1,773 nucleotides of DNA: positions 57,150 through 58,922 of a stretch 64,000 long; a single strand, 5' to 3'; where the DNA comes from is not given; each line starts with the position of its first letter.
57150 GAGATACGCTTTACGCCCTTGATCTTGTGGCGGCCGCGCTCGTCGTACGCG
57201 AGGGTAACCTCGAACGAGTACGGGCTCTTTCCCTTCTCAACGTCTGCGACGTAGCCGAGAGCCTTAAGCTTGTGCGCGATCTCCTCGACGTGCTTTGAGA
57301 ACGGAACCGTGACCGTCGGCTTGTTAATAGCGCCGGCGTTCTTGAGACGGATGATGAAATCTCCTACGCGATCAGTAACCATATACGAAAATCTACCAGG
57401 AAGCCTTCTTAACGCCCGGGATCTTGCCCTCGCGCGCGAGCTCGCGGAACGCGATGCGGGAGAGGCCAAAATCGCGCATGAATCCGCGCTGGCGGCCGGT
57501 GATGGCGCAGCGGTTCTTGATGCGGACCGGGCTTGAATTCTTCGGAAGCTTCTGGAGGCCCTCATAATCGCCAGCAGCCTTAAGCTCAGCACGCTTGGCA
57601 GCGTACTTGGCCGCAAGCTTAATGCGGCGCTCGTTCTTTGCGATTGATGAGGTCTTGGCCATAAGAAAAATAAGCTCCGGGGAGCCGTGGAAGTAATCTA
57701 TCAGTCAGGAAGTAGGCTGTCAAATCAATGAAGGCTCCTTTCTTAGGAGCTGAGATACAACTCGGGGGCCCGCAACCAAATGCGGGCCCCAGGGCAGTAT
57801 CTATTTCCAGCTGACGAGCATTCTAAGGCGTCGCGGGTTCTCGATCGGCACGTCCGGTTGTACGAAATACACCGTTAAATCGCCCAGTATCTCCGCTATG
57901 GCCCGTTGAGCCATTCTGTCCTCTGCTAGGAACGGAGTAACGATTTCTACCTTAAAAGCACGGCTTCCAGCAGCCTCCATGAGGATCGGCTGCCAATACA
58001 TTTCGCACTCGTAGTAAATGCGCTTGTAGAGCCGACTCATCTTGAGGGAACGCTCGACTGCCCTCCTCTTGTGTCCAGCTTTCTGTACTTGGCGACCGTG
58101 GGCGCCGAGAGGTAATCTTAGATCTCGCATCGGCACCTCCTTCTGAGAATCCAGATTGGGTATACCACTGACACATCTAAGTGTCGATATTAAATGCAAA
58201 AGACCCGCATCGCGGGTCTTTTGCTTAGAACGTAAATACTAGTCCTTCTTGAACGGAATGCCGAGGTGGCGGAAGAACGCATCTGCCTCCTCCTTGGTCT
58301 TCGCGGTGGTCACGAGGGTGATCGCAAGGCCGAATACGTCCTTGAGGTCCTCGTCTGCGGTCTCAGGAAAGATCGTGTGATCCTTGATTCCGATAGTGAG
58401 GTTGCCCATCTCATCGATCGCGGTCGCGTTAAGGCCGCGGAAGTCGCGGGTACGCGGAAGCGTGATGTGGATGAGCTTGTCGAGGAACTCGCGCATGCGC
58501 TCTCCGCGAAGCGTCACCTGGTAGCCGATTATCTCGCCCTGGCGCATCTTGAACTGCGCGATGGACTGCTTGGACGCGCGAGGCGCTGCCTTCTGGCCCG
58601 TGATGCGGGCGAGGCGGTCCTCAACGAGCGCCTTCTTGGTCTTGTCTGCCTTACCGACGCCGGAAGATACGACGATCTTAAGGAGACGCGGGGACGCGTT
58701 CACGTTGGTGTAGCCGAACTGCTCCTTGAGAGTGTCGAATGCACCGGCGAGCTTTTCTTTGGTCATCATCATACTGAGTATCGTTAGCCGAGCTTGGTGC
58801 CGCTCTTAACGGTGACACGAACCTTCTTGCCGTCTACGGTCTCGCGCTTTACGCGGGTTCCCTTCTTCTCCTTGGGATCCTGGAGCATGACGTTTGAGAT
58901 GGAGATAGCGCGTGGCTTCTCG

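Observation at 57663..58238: Foreign gene with its own SD and terminators inserted between rplE (L5) and rpsN (S14)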

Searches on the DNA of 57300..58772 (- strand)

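Call 5: search_rna_families(source=window, start=57300, end=58600, threshold=evalue, max_evalue=10)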
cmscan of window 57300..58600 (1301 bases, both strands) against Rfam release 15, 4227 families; matches with E-value up to 10: 7.
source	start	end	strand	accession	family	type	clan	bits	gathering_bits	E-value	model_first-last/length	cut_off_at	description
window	57750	57810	-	RF03582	mir-m22-1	Gene; miRNA;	-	22.2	80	0.76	1-67/67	no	mir-m22-1 microRNA precursor family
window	57750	57810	+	RF03582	mir-m22-1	Gene; miRNA;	-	20.7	80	1.6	1-67/67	no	mir-m22-1 microRNA precursor family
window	58180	58222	+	RF02438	SpF51_sRNA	Gene; sRNA;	-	18.5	50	2.2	1-45/45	no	Streptococcus sRNA SpF51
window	58149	58222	+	RF02144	rsmX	Gene;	CL00106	17.3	56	1.6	1-114/114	no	rsmX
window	57311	57409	+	RF02309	TtnuHACA1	Gene; snRNA; snoRNA; HACA-box;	-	17.1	100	7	1-113/113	no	Tetrahymena snoRNA TtnuHACA1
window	58198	58298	-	RF02144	rsmX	Gene;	CL00106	16.4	56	2.6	1-114/114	no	rsmX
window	57347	57371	+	RF00095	snoPyro_CD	Gene; snRNA; snoRNA; CD-box;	CL00132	14.3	45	7.7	1-58/58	no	Pyrococcus C/D box small nucleolar RNA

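Call 29: search_rna_families(sources=[L057, L079, L066, L064, L045, L033, L030, L038, L006, L017], threshold=gathering)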
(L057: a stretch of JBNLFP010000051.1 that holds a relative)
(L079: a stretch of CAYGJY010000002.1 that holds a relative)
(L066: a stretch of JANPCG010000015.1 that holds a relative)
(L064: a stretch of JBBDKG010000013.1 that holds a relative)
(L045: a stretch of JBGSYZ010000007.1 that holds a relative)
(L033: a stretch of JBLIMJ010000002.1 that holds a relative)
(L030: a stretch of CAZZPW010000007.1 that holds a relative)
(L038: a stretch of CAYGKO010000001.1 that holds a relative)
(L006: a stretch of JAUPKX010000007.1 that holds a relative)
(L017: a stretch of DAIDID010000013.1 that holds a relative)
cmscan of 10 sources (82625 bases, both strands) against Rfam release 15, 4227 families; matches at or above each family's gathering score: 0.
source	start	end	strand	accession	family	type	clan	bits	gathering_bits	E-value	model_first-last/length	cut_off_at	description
